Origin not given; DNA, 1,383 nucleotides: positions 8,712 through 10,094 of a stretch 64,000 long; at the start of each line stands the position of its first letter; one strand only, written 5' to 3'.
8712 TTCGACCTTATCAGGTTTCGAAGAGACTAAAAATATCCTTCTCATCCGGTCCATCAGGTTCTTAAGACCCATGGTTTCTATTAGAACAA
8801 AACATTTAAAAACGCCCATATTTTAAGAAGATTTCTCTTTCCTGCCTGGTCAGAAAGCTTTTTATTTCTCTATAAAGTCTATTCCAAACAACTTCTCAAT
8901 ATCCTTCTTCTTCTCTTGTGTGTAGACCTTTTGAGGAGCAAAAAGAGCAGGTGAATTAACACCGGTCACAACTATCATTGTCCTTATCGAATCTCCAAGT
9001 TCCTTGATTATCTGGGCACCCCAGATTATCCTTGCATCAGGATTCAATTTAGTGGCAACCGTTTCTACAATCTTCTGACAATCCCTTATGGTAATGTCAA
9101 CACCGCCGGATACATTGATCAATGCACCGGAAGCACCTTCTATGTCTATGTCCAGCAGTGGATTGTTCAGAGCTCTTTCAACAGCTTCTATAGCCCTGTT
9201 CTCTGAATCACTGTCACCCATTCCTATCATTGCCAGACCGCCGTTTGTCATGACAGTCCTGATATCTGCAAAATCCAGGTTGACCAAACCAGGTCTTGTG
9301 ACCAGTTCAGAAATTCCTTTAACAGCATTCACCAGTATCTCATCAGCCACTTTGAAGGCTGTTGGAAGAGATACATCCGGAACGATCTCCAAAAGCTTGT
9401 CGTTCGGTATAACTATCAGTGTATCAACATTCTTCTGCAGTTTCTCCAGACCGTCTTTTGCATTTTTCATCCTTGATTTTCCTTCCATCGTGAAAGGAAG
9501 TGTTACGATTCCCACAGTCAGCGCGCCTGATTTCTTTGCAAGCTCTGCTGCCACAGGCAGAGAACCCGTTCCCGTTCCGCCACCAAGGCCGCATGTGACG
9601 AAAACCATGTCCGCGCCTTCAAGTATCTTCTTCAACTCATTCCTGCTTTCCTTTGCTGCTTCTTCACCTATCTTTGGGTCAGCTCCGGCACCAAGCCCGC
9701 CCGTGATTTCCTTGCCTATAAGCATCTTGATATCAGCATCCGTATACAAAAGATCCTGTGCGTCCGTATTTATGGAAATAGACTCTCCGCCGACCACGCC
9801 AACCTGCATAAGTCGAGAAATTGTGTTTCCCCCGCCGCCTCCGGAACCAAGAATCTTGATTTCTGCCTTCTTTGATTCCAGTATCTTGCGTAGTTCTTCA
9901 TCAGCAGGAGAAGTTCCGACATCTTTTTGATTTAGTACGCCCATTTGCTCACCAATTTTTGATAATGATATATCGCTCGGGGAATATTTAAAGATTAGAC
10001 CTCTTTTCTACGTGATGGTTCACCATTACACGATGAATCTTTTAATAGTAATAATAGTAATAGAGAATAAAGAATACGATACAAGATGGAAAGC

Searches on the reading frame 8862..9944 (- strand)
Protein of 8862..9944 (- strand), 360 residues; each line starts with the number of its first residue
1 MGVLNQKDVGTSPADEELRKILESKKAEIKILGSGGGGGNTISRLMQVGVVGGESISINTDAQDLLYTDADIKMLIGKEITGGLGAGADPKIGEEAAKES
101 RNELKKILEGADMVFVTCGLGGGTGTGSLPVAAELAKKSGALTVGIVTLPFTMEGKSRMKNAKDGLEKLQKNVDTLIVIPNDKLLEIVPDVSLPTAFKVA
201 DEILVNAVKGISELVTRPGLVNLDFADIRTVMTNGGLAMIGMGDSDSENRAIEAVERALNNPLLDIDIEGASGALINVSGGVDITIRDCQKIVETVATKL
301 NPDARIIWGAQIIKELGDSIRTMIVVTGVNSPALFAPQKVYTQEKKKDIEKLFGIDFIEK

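Call 72: search_protein_families(library=pfam, proteins=[window:8862-9944:-], max_evalue=0.00001)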
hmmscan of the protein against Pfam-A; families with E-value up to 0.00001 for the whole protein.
window:8862-9944:- (360 aa): 2 families
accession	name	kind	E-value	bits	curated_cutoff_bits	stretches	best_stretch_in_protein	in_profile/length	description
PF00091.31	Tubulin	-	1.2e-46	159.8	33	1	28-188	1-189/190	Tubulin/FtsZ family, GTPase domain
PF12327.13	FtsZ_C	-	6.4e-33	113.4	27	1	236-329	1-94/95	FtsZ family, C-terminal domain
